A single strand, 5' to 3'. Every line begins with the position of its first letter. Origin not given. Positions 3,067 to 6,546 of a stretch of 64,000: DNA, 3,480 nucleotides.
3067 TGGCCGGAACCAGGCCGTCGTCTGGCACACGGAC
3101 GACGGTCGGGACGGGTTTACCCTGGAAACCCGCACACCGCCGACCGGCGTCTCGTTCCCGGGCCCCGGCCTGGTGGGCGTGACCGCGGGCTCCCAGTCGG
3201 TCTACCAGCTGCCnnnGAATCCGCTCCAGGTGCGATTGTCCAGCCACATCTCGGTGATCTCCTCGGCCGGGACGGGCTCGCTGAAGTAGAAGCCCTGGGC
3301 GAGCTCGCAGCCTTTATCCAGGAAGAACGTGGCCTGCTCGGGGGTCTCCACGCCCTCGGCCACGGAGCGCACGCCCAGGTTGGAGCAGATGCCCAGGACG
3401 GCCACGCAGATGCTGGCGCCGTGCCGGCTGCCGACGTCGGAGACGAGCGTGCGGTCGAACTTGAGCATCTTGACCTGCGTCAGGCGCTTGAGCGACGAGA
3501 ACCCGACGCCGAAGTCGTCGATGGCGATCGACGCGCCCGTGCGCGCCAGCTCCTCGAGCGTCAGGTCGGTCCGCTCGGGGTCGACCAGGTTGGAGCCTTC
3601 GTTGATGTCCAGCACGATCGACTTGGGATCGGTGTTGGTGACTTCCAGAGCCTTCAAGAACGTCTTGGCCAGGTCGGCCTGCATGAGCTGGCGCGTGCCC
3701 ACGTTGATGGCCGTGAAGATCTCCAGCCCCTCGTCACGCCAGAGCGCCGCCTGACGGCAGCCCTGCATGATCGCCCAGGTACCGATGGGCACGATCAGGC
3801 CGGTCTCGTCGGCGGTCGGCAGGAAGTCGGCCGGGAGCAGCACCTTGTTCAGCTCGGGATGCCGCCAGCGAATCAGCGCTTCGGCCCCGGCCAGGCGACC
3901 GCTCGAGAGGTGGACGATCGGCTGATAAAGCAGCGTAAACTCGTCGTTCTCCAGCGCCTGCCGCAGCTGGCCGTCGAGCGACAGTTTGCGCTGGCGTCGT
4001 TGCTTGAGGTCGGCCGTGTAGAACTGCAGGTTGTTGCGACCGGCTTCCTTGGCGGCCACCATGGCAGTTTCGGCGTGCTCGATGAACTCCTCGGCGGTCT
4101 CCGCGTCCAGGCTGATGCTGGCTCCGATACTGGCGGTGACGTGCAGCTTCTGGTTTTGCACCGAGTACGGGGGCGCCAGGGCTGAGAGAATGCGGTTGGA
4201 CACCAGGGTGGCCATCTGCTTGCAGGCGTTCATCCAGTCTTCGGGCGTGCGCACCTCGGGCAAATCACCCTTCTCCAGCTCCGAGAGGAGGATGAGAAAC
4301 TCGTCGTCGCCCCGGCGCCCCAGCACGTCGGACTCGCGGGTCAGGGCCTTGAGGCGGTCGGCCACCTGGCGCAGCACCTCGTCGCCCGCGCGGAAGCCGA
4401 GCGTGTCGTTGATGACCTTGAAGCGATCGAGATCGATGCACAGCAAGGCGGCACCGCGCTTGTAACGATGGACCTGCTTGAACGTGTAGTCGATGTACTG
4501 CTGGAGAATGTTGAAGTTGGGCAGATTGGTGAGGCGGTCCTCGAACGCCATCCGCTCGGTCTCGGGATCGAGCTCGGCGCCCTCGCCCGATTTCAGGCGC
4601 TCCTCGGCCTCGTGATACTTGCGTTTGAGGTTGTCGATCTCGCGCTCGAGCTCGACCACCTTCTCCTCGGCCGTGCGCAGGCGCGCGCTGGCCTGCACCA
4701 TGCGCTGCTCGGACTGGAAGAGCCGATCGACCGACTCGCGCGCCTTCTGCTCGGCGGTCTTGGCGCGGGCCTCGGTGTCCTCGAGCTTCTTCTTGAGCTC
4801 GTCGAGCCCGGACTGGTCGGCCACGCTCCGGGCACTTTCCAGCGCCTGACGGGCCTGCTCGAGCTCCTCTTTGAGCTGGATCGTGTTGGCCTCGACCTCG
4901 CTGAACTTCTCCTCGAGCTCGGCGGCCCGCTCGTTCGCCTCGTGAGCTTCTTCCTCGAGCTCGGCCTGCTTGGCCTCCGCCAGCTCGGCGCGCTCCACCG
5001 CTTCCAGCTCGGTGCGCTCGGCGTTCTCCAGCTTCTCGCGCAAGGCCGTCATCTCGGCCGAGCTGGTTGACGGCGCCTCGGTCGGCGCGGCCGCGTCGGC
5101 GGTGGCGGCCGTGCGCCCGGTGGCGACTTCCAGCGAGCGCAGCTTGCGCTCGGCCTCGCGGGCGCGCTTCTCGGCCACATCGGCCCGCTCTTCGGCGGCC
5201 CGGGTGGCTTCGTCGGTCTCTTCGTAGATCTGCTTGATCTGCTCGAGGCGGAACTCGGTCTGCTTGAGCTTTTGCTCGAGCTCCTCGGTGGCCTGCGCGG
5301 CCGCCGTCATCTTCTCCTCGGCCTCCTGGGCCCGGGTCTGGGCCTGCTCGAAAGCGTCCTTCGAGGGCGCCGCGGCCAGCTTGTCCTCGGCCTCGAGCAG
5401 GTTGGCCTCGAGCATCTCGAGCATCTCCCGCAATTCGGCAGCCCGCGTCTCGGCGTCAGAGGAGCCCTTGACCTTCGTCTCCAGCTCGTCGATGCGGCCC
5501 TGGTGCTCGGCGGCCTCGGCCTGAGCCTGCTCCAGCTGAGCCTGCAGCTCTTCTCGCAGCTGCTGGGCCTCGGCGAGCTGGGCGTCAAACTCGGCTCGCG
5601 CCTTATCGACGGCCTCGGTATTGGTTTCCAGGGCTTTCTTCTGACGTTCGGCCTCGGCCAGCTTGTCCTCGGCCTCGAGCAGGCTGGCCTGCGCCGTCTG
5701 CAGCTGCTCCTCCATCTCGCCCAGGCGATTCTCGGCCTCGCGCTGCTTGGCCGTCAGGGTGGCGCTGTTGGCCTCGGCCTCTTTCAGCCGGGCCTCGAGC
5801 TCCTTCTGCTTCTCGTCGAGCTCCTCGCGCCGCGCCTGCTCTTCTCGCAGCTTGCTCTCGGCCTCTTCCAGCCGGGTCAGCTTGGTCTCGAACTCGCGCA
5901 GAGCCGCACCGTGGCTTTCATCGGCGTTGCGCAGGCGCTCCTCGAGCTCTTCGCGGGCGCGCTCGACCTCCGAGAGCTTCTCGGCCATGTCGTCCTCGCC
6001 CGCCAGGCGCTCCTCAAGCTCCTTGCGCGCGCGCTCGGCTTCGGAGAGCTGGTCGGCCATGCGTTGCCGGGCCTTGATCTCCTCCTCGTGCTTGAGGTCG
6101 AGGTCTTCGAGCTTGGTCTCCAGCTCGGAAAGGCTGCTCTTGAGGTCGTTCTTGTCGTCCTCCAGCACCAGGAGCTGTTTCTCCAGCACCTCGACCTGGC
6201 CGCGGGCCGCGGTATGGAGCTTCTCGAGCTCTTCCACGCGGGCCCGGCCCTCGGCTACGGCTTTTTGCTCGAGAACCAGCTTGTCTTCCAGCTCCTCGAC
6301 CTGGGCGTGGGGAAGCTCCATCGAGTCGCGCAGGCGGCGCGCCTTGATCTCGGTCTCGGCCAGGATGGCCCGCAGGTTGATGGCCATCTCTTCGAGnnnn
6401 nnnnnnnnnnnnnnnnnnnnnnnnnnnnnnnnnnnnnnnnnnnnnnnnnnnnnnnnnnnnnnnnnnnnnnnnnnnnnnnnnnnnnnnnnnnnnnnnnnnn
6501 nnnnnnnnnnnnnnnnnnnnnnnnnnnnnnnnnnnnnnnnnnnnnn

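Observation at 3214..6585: Unusual architecture: ~700-aa SMC-like coiled-coil fused to a degenerate GGDEF (GDDEF with RxxD I-site) and a catalytically competent-looking EAL domain.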

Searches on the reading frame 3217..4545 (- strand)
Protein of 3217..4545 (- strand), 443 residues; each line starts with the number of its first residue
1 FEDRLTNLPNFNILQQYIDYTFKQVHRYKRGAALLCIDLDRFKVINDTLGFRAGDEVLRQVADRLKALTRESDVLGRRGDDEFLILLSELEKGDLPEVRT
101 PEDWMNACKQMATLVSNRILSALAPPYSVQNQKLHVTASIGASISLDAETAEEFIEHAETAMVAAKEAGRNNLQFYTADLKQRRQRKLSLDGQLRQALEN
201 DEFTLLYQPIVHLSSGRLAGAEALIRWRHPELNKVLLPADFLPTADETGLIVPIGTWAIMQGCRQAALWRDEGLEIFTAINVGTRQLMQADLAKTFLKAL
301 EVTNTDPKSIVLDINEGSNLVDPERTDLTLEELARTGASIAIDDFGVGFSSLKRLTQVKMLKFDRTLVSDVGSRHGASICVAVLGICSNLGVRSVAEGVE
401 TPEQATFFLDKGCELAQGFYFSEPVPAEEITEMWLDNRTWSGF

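Call 9: search_solved_structures(query=window:3217-4545:-, max_evalue=1e-20, show_alignments=3)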
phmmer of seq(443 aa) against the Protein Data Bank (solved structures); distinct sequences matched with E-value up to 1e-20: 31.
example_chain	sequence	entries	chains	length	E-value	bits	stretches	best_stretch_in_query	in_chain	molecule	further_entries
4rnh_A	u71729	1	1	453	3.8e-81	276.3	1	2-432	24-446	Motility regulator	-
4rnf_A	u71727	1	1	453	9.3e-80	271.7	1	2-432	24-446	Motility regulator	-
5m3c_A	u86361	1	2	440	3.4e-77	263.3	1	3-437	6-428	Diguanylate cyclase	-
2r6o_A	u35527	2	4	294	5.8e-50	173.6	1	184-438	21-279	Putative diguanylate cyclase/phosphodiesterase (GGDEF & EAL domains) | PUTATIVE DIGUANYLATE CYCLASE/PHOSPHODIESTERASE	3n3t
5m1t_A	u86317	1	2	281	2.6e-48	168.2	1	182-430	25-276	MucR Phosphodiesterase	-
9cmf_A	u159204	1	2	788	3.3e-48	167.8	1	3-434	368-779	Oxygen sensor protein DosP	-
9clo_A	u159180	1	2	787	3.3e-48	167.8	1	3-434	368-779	Oxygen sensor protein DosP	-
9cdr_A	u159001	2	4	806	3.5e-48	167.7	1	3-434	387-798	Oxygen sensor protein DosP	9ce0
9bgv_A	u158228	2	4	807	3.5e-48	167.7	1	3-434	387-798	Oxygen sensor protein DosP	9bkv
8arv_A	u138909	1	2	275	4.4e-47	164.1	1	189-433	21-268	Bifunctional diguanylate cyclase/phosphodiesterase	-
4hjf_A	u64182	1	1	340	4.2e-46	160.9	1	131-436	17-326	GGDEF family protein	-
4rni_A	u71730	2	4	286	1.2e-45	159.4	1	176-432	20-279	Motility regulator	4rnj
4hu3_A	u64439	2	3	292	1.9e-39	138.9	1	170-434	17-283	Oxygen sensor protein DosP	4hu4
3u2e_A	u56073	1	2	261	5.9e-39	137.3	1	187-435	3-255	GGDEF family protein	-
3s83_A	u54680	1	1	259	1.7e-38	135.8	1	188-436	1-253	GGDEF family protein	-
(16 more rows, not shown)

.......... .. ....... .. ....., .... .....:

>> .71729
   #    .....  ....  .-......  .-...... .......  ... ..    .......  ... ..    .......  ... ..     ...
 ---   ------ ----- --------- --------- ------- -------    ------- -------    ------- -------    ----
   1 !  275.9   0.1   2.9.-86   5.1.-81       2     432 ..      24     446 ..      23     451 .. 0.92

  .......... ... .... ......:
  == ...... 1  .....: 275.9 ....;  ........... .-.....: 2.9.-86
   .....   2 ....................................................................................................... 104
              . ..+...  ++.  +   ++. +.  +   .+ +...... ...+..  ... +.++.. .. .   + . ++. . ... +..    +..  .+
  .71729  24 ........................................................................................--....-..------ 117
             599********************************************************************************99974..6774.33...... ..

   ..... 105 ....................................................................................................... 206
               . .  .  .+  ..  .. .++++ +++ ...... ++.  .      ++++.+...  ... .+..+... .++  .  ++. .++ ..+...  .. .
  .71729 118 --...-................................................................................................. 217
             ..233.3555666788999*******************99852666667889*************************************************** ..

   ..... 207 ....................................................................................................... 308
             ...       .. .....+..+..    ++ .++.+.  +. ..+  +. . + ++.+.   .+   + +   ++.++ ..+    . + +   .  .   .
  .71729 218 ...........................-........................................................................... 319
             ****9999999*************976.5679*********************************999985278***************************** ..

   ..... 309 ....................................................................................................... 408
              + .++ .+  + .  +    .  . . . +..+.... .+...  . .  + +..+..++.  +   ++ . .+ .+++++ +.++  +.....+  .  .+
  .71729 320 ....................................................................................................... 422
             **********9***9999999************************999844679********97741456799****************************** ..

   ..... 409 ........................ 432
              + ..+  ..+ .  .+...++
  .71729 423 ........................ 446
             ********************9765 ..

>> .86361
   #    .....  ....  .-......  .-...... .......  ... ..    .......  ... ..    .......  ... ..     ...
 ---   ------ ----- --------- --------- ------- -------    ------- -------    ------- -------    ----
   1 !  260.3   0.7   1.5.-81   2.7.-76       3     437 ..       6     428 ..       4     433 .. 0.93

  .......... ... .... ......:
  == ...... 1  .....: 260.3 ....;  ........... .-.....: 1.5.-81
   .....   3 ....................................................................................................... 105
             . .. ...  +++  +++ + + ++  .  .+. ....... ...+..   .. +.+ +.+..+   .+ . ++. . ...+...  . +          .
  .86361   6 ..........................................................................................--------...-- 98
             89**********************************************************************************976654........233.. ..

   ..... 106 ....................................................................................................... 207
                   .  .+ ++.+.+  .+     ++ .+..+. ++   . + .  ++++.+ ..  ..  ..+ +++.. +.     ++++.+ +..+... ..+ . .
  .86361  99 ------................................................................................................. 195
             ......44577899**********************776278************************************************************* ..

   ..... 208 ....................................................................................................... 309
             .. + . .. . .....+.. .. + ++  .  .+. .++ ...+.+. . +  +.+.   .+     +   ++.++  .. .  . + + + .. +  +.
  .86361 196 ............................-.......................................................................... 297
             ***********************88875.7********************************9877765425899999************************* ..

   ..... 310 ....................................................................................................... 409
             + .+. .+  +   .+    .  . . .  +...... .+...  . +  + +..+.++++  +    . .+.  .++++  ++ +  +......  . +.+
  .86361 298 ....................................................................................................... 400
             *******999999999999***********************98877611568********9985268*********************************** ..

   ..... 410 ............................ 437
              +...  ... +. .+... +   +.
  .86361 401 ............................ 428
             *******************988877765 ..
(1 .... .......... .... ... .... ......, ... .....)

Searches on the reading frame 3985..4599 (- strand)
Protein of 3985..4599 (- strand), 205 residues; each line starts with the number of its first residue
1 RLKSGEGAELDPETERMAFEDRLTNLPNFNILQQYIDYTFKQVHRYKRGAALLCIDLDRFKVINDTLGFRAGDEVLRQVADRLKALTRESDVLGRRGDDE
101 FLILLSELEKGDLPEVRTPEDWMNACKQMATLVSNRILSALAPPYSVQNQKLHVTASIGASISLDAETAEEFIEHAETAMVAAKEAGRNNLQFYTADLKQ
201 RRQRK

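Call 67: find_homologous_proteins(query=A2, max_evalue=1e-30)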
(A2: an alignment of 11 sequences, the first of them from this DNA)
Query A2 (11 sequences) (205 aa, profile of the alignment): 786 proteins with E <= 1e-30 among 8000 candidates; the best 120 are listed.
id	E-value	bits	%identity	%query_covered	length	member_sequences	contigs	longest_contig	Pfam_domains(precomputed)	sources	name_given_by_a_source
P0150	1.5e-73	265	37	96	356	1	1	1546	PF00563.26,PF00990.27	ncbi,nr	ncbi:MAG TPA: diguanylate cyclase [Phycisphaerales bacterium]|nr:diguanylate cyclase [Phycisphaerale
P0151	2.1e-53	199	43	89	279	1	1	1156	PF00563.26,PF00990.27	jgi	jgi:diguanylate cyclase (GGDEF)-like protein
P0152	1.9e-52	196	41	92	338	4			PF00563.26,PF00990.27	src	-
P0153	1.2e-50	190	40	89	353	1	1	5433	PF13426.14,PF13188.14,PF08448.17,PF00989.32,PF00990.27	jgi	jgi:diguanylate cyclase (GGDEF)-like protein/PAS domain S-box-containing protein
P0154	1.5e-50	190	40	89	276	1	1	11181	PF00990.27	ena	-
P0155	1.6e-49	186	35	94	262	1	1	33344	PF00563.26,PF00990.27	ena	-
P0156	4.7e-49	185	37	96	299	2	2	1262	PF00990.27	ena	-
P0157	5.3e-49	185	36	94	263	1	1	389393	PF00563.26,PF00990.27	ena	-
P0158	5.9e-49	184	40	91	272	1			PF00563.26,PF00990.27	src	-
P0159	7.2e-49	184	40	88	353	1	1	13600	PF13426.14,PF13188.14,PF08448.17,PF00990.27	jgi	jgi:diguanylate cyclase (GGDEF)-like protein/PAS domain S-box-containing protein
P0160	9.3e-49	184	36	91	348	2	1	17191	PF08447.19,PF13426.14,PF13188.14,PF08448.17,PF00989.32,PF00990.27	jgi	jgi:diguanylate cyclase (GGDEF)-like protein/PAS domain S-box-containing protein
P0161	1.1e-48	184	38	96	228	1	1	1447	PF00990.27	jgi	jgi:diguanylate cyclase (GGDEF)-like protein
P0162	1.3e-48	183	36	89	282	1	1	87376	PF13426.14,PF08448.17,PF00989.32,PF00990.27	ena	-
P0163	2.3e-48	182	40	90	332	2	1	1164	PF13426.14,PF13188.14,PF08448.17,PF00989.32,PF00990.27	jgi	jgi:diguanylate cyclase (GGDEF)-like protein/PAS domain S-box-containing protein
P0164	2.4e-48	182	33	93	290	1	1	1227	PF13426.14,PF00990.27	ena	-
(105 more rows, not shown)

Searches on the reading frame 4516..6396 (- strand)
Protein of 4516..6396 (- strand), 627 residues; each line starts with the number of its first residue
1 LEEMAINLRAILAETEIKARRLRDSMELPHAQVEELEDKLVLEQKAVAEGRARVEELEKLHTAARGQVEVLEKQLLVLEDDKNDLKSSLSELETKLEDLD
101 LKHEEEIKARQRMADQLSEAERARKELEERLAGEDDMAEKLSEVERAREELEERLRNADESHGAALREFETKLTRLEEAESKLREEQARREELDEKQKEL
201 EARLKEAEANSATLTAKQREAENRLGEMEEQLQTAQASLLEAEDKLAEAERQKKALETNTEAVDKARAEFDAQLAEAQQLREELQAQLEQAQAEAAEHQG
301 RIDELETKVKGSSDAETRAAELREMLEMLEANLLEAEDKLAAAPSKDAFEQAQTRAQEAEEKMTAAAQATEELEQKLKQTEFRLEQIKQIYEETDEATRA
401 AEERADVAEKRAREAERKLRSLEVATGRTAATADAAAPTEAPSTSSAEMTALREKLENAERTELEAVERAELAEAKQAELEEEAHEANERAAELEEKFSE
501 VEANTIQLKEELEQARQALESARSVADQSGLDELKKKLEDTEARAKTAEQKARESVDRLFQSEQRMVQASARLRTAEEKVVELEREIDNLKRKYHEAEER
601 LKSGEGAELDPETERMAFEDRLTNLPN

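Call 47: search_protein_representatives(protein=window:4516-6396:-)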
Query: 627 residues. Proteins with E-value up to 0.001 (for the whole library): 3; up to 1e-10: 1; up to 1e-30: 1. The best 3 are listed.
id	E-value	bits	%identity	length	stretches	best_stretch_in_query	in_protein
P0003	2.8e-193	660.1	66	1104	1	1-627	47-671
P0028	2.2e-04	37.1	34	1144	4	243-547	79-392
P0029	8.8e-04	35.1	30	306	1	72-289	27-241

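Call 48: search_protein_families(library=pfam, proteins=[P0028, P0029], max_evalue=0.001)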
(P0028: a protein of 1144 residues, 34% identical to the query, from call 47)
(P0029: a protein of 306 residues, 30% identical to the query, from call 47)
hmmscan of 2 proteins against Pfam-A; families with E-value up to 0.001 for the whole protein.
P0028 (1144 aa): 5 families
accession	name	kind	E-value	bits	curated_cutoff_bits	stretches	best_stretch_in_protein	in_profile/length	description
PF00563.25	EAL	-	4.5e-61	206.7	31.3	1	893-1124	2-233/236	EAL domain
PF00990.26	GGDEF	-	5.2e-43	147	23.8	1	712-872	1-160/161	Diguanylate cyclase, GGDEF domain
PF00261.25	Tropomyosin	-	1.2e-05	25.4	38.6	1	127-331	15-222/242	Tropomyosin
PF00989.32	PAS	-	8.9e-05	22.9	22.6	0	34-80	2-48/113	PAS fold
PF12795.12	MscS_porin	-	0.00093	19.3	34.4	0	225-345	25-150/238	Mechanosensitive ion channel porin domain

P0029 (306 aa): 9 families
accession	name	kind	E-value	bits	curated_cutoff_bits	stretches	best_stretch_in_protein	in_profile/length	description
PF15905.10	HMMR_N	-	2.1e-06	27.8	30.1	1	27-241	56-275/330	Hyaluronan mediated motility receptor N-terminal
PF08614.16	ATG16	-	2.3e-06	28.4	33.7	0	17-110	71-156/200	Autophagy protein 16 (ATG16)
PF00261.25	Tropomyosin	-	3.6e-06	27.1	38.6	0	194-243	11-60/242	Tropomyosin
PF07889.17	DUF1664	-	2.7e-05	24.6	34.6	0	126-185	62-122/124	Protein of unknown function (DUF1664)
PF05531.17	NPV_P10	-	4.3e-05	24.4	29.8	0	124-177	12-62/75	Nucleopolyhedrovirus P10 protein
PF06785.16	UPF0242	-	0.00015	22.3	33.5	0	138-241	85-188/194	Uncharacterised protein family (UPF0242) N-terminus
PF24922.1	ACBP4_C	-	0.00048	20.8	31.2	0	69-148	2-84/105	Acyl-CoA-binding domain-containing protein 4-6, C-terminal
PF13870.11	CCDC113_CCDC96_CC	-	0.00081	19.6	31.6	0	27-154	55-173/177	CCDC113/CCDC96, coiled-coil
PF11932.13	DUF3450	-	0.00087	19.1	32.6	0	182-243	23-84/241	Protein of unknown function (DUF3450)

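Call 63: search_solved_structures(query=window:4546-6396:-, max_evalue=1)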
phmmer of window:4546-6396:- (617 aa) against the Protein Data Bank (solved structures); distinct sequences matched with E-value up to 1: 3.
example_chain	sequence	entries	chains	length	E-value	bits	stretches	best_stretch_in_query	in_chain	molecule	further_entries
7bjg_A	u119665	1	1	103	0.037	16.5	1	199-284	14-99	SD21996p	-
4xa6_A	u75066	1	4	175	0.23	13.9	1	134-283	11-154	Gp7-MYH7(1777-1855)-EB1 chimera protein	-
7nep_P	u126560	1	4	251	0.33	13.4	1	350-592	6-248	Tropomyosin alpha-1 chain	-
